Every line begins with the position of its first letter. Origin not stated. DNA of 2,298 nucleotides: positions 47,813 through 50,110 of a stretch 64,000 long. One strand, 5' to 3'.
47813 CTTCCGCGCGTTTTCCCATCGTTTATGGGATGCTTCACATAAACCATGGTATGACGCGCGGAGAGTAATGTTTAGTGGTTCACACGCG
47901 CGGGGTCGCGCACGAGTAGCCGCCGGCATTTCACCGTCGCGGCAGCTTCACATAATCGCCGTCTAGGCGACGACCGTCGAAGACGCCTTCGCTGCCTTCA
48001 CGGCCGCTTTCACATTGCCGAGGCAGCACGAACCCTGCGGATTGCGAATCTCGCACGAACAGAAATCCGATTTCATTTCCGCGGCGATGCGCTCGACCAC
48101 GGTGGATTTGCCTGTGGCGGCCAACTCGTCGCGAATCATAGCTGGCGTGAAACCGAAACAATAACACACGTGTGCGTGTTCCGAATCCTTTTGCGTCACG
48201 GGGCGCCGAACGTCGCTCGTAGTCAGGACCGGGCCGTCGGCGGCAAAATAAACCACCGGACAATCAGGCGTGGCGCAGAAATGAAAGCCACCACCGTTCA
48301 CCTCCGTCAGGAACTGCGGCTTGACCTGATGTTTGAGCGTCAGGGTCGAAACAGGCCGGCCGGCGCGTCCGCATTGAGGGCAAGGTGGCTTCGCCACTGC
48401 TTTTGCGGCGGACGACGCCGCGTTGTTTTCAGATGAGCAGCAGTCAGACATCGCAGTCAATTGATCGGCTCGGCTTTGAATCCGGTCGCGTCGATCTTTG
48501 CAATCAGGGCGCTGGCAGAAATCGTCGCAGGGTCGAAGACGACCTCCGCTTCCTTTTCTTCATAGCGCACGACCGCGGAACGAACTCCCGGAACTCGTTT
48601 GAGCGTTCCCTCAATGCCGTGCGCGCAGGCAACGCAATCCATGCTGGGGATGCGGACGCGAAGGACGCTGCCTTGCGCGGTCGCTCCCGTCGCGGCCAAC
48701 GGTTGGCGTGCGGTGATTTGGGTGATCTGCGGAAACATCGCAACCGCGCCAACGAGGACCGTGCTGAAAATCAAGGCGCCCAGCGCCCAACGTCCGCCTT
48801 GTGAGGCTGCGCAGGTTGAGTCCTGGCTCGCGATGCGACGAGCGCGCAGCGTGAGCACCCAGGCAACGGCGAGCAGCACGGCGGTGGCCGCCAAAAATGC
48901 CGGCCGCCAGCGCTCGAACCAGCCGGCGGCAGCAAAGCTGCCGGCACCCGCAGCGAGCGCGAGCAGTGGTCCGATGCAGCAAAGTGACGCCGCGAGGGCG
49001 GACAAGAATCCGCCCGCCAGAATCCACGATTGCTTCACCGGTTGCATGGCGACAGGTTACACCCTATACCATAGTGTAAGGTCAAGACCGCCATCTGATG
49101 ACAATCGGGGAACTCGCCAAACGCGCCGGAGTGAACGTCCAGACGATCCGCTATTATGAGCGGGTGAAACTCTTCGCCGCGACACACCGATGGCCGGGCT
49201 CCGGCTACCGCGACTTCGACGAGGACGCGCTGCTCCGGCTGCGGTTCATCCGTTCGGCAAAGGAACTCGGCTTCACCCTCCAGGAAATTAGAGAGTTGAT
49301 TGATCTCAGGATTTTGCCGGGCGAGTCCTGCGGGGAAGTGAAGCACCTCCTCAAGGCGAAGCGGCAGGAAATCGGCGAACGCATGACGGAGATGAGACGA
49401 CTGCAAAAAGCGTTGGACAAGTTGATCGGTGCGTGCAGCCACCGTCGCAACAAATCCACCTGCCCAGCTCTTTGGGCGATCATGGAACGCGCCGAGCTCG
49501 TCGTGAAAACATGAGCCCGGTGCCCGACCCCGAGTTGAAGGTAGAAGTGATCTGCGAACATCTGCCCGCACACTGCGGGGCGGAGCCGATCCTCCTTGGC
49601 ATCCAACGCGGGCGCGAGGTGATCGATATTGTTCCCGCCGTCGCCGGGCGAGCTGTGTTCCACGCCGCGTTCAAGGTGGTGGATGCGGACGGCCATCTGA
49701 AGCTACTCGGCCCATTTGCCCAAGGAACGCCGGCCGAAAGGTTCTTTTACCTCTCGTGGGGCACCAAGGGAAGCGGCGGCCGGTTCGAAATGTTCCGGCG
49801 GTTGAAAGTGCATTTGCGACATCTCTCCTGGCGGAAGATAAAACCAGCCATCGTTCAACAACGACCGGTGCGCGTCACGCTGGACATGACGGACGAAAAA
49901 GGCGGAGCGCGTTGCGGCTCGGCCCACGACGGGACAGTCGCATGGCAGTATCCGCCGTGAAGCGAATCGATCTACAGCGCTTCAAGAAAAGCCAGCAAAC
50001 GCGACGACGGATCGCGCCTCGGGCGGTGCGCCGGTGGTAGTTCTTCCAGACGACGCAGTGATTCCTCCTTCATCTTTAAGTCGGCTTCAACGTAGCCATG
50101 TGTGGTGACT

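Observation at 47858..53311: Recombinase-in-trio (RIT) element with symmetric ~100-nt ends and a merA-less mercury-type cargo, nested in the ICE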

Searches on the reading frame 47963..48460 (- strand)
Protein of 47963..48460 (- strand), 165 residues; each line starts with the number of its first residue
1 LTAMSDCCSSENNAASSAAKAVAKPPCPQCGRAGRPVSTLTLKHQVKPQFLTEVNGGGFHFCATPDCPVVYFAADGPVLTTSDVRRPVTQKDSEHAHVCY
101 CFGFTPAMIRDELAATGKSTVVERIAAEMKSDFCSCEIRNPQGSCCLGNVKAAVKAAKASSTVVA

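Call 5: search_protein_families(library=pfam, proteins=[window:47963-48460:-], max_evalue=0.01)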
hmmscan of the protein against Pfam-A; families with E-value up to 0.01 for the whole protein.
window:47963-48460:- (165 aa): 2 families
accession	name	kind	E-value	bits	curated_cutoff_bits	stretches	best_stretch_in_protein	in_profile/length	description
PF18423.6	zf_CopZ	-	3.3e-21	75.4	28.4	1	26-85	3-62/62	Zinc binding domain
PF04324.20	Fer2_BFD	-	0.0073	17.1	26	0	98-131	2-33/50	BFD-like [2Fe-2S] binding domain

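Call 56: search_protein_families(library=ncbifam, proteins=[window:47963-48451:-], max_evalue=0.001)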
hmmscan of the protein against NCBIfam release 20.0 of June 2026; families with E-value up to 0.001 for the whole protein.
window:47963-48451:- (162 aa): 2 families
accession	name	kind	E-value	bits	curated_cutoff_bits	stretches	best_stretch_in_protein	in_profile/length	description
NF047645.1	CopZ_Nterm_CC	equivalog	1.6e-41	141.8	100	1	1-148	1-138/138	putative iron-sulfur cluster-binding metallochaperone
NF045877.1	CopZ_Nterm_CU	equivalog_domain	3.4e-20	72.6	190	1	3-153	9-158/161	Csac_0668 family 2Fe-2S cluster-binding (seleno)protein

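Call 74: search_dna_similar(query=window:47963-48451:-, collection=plasmids, mode=protein, max_rows=15, max_evalue=1e-8)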
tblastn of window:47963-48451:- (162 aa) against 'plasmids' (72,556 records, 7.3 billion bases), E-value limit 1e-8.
Records with a match: 32; places in all: 33; records where one place covers at least 80% of the query: 5.
Best place of each record, by identity: <60% 32.
By first word of the organism name: Deinococcus 7; Bacillus 4; Cytobacillus 3; Stenotrophomonas 2; Methylomonas 2; Alicyclobacillus 2; Halorussus 2; Enterococcus 1; Stanieria 1; Peribacillus 1; and 7 more.
By predicted mobility (MOB-suite, as given by PLSDB): non-mobilizable 26; mobilizable 4; conjugative 2.
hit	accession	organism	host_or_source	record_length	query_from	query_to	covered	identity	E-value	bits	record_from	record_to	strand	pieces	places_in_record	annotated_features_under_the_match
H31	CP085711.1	Bacillus sp. F19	single cell,soil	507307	1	146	90%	39.2%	5e-20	92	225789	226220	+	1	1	(2Fe-2S)-binding protein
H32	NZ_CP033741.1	Enterococcus sp. FDAARGOS_553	Homo sapiens,clinical isolate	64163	1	146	90%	38.5%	5e-23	100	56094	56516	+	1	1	copper chaperone Copz family protein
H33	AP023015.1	Bacillus cereus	-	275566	1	146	90%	38.5%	1e-19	92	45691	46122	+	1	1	(2Fe-2S)-binding protein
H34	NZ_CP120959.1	Bacillus cereus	Moschus berezovskii,liver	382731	1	146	90%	38.5%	1e-19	92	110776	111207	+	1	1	copper chaperone Copz family protein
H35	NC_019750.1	Stanieria cyanosphaera PCC 7437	-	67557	24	146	76%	44.0%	8e-27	112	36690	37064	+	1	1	copper chaperone Copz family protein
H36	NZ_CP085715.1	Peribacillus asahii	single cell,soil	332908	24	146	76%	42.4%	2e-20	94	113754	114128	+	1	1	(2Fe-2S)-binding protein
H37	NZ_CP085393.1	Cytobacillus oceanisediminis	single cell,soil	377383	24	146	76%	41.6%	2e-18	88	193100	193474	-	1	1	copper chaperone Copz family protein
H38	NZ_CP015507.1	Cytobacillus oceanisediminis 2691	seawater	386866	24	146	76%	41.6%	2e-18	88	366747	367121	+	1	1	copper chaperone Copz family protein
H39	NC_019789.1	Deinococcus peraridilitoris DSM 19664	-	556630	24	146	76%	40.9%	3e-17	85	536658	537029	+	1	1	copper chaperone Copz family protein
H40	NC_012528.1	Deinococcus deserti VCD115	-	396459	22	146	77%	40.2%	7e-18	86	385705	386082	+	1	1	copper chaperone Copz family protein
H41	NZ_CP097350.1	Cytobacillus pseudoceanisediminis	cell culture,hot underground spring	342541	24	146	68%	45.5%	8e-16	107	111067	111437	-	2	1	none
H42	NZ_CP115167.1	Deinococcus aquaticus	Freshwater stream system, activated ...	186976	24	146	76%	40.5%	1e-14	77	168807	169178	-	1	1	copper chaperone Copz family protein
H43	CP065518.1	Stenotrophomonas rhizophila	Kandelia candel (mangrove),cell culture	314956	24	146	76%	40.0%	3e-19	91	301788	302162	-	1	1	none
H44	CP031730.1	Stenotrophomonas rhizophila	Nusuttodinium aeruginosum,whole organism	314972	24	146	76%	40.0%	3e-19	91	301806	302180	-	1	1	(2Fe-2S)-binding protein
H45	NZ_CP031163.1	Deinococcus wulumuqiensis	cell culture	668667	24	146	76%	39.2%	9e-17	83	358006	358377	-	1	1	copper chaperone Copz family protein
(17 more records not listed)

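Call 75: get_annotated_region(hit=H44, flank=4000)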
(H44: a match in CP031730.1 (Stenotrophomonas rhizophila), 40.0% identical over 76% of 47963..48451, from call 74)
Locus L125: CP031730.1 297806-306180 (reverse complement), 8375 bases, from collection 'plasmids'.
description: Stenotrophomonas rhizophila strain GA1 plasmid unnamed1, complete sequence
organism: Stenotrophomonas rhizophila (NCBI taxid 216778)
taxonomy: Bacteria; Pseudomonadota; Gammaproteobacteria; Lysobacterales; Lysobacteraceae; Stenotrophomonas; Stenotrophomonas rhizophila
host: -; source: Nusuttodinium aeruginosum,whole organism; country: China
typing (MOB-suite, as given by PLSDB): non-mobilizable
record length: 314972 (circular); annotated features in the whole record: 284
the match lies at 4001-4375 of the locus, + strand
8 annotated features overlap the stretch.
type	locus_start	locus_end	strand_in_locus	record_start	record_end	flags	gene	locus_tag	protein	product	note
CDS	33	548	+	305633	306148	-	-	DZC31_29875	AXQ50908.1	type 1 glutamine amidotransferase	-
CDS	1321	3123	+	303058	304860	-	glmS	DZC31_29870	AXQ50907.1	glutamine--fructose-6-phosphate transaminase (isomerizing)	-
CDS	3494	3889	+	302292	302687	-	merR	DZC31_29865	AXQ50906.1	Hg(II)-responsive transcriptional regulator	-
CDS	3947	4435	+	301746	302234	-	-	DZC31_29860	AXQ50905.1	(2Fe-2S)-binding protein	-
CDS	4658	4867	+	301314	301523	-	-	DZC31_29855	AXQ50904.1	hypothetical protein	-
CDS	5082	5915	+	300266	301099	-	-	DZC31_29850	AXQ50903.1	heteromeric transposase endonuclease subunit TnsA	-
CDS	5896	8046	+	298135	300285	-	-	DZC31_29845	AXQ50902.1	DNA-binding protein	-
CDS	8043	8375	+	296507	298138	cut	-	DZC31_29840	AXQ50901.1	ATP-binding protein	-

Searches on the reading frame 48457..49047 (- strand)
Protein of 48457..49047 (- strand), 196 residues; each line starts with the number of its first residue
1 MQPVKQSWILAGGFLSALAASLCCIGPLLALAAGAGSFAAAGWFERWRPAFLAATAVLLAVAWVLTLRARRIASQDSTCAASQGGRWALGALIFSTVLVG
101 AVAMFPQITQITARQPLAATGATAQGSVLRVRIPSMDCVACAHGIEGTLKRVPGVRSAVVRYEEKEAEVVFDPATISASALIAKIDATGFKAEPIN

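Call 5: search_protein_families(library=pfam, proteins=[window:48457-49047:-], max_evalue=0.01)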
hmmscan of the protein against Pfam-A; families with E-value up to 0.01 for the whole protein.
window:48457-49047:- (196 aa): 2 families
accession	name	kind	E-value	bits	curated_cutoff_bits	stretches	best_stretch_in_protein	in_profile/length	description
PF00403.32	HMA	-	9.8e-14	51.9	24.8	1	131-191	2-62/62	Heavy-metal-associated domain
PF02411.20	MerT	-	3.7e-09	37.1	32.9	1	6-94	7-97/116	MerT mercuric transport protein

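Call 56: search_protein_families(library=ncbifam, proteins=[window:48457-49047:-], max_evalue=0.001)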
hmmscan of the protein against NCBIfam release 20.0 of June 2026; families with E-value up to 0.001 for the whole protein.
window:48457-49047:- (196 aa): 12 families
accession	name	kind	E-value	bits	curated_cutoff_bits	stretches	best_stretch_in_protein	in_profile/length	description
NF033556.1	MerTP_fusion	equivalog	8.9e-32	110.2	180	1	13-192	2-185/186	mercuric transport protein MerTP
NF041115.1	UxxU_metal_bind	equivalog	2.7e-17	62.7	95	1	129-195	6-72/74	metal-binding (seleno)protein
NF045683.1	MerT_CopZ_Se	exception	1.2e-16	60.9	375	2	119-191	154-226/235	MerT/CopZ fusion-like heavy metal transport selenoprotein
TIGR02052.1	MerP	equivalog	2.5e-11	43.9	92.55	1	115-190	11-86/92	mercury resistance system periplasmic binding protein MerP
NF033794.2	chaper_CopZ_Eh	exception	1.7e-10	40.8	95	1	131-194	4-67/68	copper chaperone CopZ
NF010314.2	PRK13751.2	equivalog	1.2e-09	38.3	150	1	10-108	11-111/116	mercuric ion transporter MerT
NF010311.1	PRK13748.1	subfamily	6e-09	35.3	600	1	131-193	3-64/560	mercury(II) reductase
NF033795.1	chaper_CopZ_Bs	exception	6.2e-09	35.9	91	1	134-191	7-64/66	copper chaperone CopZ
NF047957.1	CopZ_AFE_1862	equivalog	1.5e-08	34.9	85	1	131-193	3-62/62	CopZ family metallochaperone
TIGR00003.1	TIGR00003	subfamily_domain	3e-05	24.1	62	1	132-192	5-65/66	copper ion binding protein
NF007952.0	PRK10671.1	equivalog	4e-05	22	1316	1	117-195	94-168/838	copper-exporting P-type ATPase CopA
NF008262.1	PRK11033.1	equivalog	0.00043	18.9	1005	1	130-192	44-104/731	zinc/cadmium/mercury/lead-transporting ATPase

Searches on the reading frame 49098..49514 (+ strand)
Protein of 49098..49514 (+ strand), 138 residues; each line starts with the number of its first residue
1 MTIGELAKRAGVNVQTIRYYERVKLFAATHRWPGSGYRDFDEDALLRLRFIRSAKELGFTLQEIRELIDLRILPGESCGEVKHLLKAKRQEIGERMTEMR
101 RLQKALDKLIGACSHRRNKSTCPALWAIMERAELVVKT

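Call 5: search_protein_families(library=pfam, proteins=[window:49098-49514:+], max_evalue=0.01)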
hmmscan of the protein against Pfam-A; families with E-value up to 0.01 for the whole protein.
window:49098-49514:+ (138 aa): 4 families
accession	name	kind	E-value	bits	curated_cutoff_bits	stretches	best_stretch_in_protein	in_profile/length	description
PF13411.12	MerR_1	-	1.3e-19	70.5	21.6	1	1-69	1-67/69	MerR HTH family regulatory protein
PF09278.17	MerR-DNA-bind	-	7.2e-19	68.6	25.4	1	47-109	3-65/65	MerR, DNA binding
PF00376.29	MerR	-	5.6e-10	39.3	28.2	1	2-38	1-36/38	MerR family regulatory protein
PF01381.28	HTH_3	-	0.005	17.3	23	0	1-22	10-31/55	Helix-turn-helix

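Call 56: search_protein_families(library=ncbifam, proteins=[window:49098-49514:+], max_evalue=0.001)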
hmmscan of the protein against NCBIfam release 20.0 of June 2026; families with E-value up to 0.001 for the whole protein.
window:49098-49514:+ (138 aa): 14 families
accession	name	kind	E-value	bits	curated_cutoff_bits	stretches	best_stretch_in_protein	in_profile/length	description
TIGR02051.1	MerR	equivalog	1.6e-32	112.4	150.85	1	2-124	1-120/124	mercury resistance transcriptional regulator MerR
NF007069.0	PRK09514.1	equivalog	9.6e-32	109.9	143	1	2-131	3-133/141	Zn(2+)-responsive transcriptional regulator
TIGR02043.1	ZntR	equivalog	5.8e-30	104.1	167.95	1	2-127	3-129/131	Zn(2+)-responsive transcriptional regulator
NF010315.0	PRK13752.1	subfamily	1.3e-26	93.4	261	1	1-134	8-138/144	mercury resistance transcriptional regulator MerR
TIGR02047.1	CadR-PbrR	equivalog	8.6e-26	90.5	151.45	1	1-125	1-124/127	Cd(II)/Pb(II)-responsive transcriptional regulator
TIGR02044.1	CueR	equivalog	7.8e-25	87.4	147.4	1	1-125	1-123/127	Cu(I)-responsive transcriptional regulator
TIGR01950.1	SoxR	equivalog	4.8e-16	58.8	116.9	1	1-114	2-114/142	redox-sensitive transcriptional activator SoxR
NF041849.1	trans_regNmlR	equivalog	3.2e-14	53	175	1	1-110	1-109/117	stress response transcriptional regulator NmlR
NF007590.0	PRK10227.1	equivalog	2.2e-13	50.4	244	1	1-124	1-122/135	Cu(I)-responsive transcriptional regulator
TIGR02054.1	MerD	equivalog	1.4e-11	45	103.65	1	2-110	5-110/120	mercuric resistance transcriptional repressor MerD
NF053782.1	ChlnTransRegdde3219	equivalog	1.9e-09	37.4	450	1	2-105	8-108/278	choline utilization transcriptional activator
NF033783.1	coreg_MerD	equivalog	2.2e-06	28.1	170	1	2-75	5-75/121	mercury resistance co-regulator MerD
NF047375.1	HeatShock_HspR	equivalog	1.6e-05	24.8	105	1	2-79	5-74/92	heat shock protein transcriptional repressor HspR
NF047377.1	heat_HspR_dupli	exception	0.00047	19.7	300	0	12-71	138-196/214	heat shock protein transcriptional repressor HspR, fused homodimer type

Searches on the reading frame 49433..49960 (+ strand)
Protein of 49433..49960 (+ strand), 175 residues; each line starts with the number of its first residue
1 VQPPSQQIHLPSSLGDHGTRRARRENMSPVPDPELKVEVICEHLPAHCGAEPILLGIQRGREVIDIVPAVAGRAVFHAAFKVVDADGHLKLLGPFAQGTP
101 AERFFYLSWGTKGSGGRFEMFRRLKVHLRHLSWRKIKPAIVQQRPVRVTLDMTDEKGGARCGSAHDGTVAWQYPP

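Call 5: search_protein_families(library=pfam, proteins=[window:49433-49960:+], max_evalue=0.01)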
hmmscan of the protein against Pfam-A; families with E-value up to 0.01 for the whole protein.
window:49433-49960:+ (175 aa): 1 family
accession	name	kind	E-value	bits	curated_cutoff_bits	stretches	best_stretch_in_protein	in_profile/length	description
PF19452.4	DUF5990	-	1.3e-27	96.7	23.2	1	35-172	1-138/140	Family of unknown function (DUF5990)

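Call 56: search_protein_families(library=ncbifam, proteins=[window:49511-49960:+], max_evalue=0.001)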
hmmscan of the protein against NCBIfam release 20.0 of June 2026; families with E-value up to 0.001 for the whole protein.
window:49511-49960:+ (149 aa): 0 families

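Call 72: search_dna_similar(query=window:49511-49960:+, collection=plasmids, mode=protein, max_rows=15, max_evalue=1e-8)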
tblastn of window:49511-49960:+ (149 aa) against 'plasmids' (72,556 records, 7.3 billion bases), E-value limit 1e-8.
No match.
